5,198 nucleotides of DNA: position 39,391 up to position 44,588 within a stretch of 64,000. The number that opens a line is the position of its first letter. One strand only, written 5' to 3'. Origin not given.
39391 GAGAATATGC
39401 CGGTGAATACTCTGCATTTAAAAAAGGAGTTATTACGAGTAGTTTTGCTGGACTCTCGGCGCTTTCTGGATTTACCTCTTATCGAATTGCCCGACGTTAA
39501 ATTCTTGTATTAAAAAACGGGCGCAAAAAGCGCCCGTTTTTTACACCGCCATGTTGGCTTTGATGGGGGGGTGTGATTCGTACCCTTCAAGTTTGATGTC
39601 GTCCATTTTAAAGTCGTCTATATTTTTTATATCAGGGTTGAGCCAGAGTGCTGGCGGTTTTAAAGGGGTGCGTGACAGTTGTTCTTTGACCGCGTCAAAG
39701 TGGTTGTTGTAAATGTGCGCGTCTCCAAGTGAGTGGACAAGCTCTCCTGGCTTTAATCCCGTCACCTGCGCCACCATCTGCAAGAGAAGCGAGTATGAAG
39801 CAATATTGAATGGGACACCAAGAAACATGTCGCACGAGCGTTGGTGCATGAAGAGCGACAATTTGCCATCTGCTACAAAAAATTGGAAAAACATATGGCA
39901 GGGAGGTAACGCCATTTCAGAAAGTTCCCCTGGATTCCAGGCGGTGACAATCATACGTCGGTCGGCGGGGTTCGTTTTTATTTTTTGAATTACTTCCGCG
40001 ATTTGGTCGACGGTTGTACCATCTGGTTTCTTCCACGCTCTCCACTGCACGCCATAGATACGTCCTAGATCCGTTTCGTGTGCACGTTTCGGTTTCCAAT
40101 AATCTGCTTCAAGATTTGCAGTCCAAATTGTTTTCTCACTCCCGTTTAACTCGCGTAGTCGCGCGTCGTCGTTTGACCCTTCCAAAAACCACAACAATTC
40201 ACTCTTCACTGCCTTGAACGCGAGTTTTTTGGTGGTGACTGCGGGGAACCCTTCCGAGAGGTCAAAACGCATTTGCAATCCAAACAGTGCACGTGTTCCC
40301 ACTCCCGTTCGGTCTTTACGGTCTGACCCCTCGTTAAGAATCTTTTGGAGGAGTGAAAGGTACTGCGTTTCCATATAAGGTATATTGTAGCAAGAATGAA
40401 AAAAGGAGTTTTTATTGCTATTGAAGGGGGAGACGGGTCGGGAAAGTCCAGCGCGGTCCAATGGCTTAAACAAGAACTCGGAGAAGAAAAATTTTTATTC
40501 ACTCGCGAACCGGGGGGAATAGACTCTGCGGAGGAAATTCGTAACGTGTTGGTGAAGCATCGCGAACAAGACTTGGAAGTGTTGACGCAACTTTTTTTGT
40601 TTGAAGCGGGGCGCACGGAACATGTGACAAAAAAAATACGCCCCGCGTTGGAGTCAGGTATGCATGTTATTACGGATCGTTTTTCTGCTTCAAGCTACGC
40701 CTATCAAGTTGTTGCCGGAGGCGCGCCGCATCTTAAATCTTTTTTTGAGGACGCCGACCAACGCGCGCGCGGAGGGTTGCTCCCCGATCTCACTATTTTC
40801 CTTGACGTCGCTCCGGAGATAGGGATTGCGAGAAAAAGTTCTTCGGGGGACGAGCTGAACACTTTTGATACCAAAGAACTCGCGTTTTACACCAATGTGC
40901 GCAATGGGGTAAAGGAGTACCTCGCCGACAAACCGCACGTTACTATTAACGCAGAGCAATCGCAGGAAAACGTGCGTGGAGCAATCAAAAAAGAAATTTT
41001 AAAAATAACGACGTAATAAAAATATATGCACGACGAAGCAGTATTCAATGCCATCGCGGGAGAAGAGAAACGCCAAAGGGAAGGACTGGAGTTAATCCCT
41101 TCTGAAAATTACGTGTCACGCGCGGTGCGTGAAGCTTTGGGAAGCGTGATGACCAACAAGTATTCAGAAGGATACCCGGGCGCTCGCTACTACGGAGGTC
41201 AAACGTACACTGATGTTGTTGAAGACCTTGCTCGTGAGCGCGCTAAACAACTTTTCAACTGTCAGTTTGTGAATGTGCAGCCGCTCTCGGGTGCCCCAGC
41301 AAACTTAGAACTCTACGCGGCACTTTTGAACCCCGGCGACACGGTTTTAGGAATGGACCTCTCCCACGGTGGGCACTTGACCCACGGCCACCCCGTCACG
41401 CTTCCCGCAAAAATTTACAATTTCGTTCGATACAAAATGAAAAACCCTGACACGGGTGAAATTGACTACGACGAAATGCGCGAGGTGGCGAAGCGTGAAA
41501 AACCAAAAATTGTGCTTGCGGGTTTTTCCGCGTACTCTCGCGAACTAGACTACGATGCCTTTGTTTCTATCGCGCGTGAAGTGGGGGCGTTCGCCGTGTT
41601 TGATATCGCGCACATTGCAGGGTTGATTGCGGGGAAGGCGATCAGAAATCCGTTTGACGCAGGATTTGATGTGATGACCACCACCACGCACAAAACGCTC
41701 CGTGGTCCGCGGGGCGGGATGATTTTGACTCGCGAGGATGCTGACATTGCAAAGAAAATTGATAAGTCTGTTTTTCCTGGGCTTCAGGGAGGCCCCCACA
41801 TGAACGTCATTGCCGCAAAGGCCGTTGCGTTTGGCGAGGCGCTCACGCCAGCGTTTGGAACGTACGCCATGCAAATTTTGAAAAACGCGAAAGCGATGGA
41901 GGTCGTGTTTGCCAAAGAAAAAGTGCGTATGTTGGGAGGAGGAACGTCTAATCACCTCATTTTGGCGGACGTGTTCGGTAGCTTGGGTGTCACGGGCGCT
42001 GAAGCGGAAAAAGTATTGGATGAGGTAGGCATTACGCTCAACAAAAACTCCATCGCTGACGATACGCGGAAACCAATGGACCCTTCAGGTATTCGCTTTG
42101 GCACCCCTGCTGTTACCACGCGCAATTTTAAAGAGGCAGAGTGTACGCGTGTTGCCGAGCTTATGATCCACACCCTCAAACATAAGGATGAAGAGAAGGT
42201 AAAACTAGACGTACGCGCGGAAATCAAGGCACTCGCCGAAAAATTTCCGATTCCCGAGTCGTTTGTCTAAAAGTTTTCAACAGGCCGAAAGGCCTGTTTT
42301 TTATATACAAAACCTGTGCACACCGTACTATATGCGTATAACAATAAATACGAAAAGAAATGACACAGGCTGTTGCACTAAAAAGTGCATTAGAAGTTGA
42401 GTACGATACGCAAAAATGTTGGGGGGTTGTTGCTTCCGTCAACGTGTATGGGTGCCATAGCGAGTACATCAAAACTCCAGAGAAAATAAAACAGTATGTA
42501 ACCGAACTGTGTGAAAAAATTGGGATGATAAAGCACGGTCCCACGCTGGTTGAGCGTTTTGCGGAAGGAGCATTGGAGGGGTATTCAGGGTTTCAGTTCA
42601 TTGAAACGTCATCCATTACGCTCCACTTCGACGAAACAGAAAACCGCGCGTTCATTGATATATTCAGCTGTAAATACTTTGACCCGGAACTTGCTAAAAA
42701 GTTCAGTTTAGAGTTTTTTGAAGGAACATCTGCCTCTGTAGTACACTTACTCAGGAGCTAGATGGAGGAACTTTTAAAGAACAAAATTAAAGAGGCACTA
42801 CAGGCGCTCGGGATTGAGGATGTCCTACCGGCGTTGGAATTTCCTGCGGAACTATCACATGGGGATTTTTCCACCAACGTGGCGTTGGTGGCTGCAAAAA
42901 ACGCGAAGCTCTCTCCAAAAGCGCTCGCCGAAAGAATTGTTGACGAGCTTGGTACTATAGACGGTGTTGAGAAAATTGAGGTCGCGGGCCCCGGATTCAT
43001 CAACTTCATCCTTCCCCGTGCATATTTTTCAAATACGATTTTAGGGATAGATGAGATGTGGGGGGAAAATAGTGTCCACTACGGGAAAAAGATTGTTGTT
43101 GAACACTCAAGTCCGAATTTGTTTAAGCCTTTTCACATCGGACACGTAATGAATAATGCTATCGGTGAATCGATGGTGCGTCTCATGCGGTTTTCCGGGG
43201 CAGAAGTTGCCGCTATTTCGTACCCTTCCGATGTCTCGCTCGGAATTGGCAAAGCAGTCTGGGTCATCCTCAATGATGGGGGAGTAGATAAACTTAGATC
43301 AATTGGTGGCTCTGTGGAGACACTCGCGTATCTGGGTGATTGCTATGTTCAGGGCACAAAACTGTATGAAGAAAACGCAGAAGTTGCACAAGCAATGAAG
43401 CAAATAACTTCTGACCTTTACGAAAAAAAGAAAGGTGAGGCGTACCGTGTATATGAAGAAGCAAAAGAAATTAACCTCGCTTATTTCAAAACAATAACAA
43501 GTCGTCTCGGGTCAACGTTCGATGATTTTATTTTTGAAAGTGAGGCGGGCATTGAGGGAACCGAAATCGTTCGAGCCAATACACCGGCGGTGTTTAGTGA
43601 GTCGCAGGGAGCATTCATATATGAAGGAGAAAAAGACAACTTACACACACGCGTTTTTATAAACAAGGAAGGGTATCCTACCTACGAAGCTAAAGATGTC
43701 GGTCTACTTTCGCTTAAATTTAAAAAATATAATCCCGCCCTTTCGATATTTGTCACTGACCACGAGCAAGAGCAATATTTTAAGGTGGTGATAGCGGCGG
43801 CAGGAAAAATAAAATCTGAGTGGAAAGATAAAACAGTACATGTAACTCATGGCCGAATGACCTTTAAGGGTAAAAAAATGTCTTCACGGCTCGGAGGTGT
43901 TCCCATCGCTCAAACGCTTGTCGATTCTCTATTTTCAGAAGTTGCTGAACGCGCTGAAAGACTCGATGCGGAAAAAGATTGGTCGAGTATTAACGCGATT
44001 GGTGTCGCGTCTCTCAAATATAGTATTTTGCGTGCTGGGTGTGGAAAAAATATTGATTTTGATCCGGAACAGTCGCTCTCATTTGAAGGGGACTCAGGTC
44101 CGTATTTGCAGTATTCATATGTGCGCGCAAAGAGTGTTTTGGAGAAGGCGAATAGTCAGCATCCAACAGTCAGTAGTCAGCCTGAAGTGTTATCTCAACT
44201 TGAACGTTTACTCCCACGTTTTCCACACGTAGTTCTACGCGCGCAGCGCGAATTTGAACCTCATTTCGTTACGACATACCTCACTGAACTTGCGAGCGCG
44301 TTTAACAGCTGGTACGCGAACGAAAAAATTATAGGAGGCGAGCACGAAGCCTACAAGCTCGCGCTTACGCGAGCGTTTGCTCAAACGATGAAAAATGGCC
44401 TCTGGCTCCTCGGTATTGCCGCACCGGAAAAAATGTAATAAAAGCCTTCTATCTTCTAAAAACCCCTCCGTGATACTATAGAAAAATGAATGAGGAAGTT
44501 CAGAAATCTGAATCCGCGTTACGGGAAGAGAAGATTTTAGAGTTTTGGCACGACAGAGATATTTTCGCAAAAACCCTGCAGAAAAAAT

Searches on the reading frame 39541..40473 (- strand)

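Call 62: search_protein_families(library=pfam, proteins=[window:39541-40473:-], max_evalue=0.0001)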
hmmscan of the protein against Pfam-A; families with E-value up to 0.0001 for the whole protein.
window:39541-40473:- (310 aa): 1 family
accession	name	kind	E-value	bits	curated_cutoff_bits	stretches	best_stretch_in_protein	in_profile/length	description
PF00303.24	Thymidylat_synt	-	2.2e-111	371.7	24.3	1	37-310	2-266/266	Thymidylate synthase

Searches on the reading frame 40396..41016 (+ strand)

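Call 62: search_protein_families(library=pfam, proteins=[window:40396-41016:+], max_evalue=0.0001)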
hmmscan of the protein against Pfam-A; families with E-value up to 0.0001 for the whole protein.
window:40396-41016:+ (206 aa): 1 family
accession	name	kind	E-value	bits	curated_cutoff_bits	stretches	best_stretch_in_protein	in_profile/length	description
PF02223.23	Thymidylate_kin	-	3.6e-38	131.5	27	1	9-197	1-185/185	Thymidylate kinase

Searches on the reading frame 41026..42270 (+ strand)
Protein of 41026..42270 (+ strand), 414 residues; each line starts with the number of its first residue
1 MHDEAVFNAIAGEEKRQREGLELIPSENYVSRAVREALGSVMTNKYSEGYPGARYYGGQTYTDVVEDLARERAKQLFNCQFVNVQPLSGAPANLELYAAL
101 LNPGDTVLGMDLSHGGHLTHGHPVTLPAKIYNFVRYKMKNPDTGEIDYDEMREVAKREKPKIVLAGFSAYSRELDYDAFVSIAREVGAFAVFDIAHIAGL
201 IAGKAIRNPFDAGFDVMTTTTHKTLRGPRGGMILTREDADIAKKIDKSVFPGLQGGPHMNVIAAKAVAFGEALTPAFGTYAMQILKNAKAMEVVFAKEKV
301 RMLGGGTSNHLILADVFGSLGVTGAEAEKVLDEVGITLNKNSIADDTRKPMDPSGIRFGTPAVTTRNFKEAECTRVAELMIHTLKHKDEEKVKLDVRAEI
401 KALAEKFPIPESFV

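Call 62: search_protein_families(library=pfam, proteins=[window:41026-42270:+], max_evalue=0.0001)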
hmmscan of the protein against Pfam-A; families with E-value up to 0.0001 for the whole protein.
window:41026-42270:+ (414 aa): 1 family
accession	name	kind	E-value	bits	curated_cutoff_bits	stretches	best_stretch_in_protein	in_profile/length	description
PF00464.25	SHMT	-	1.9e-148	494.8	27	1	2-379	4-398/399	Serine hydroxymethyltransferase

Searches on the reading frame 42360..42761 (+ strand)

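Call 62: search_protein_families(library=pfam, proteins=[window:42360-42761:+], max_evalue=0.0001)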
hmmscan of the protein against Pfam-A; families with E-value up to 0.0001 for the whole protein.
window:42360-42761:+ (133 aa): 1 family
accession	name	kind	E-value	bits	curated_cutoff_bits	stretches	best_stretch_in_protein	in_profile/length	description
PF02675.21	AdoMet_dc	-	1.2e-17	64.6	25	1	27-132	4-106/107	S-adenosylmethionine decarboxylase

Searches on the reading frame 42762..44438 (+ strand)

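Call 62: search_protein_families(library=pfam, proteins=[window:42762-44438:+], max_evalue=0.0001)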
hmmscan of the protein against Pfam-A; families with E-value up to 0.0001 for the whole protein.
window:42762-44438:+ (558 aa): 3 families
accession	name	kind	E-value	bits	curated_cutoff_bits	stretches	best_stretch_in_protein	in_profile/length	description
PF05746.21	DALR_1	-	5e-27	94.7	22.3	1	449-558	1-117/117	DALR anticodon binding domain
PF03485.21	Arg_tRNA_synt_N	-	8.6e-23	81.2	21.5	1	4-84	2-85/85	Arginyl tRNA synthetase N terminal domain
PF00750.26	tRNA-synt_1d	-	8.1e-22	78.1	23.3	1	105-423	16-337/349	tRNA synthetases class I (R), catalytic domain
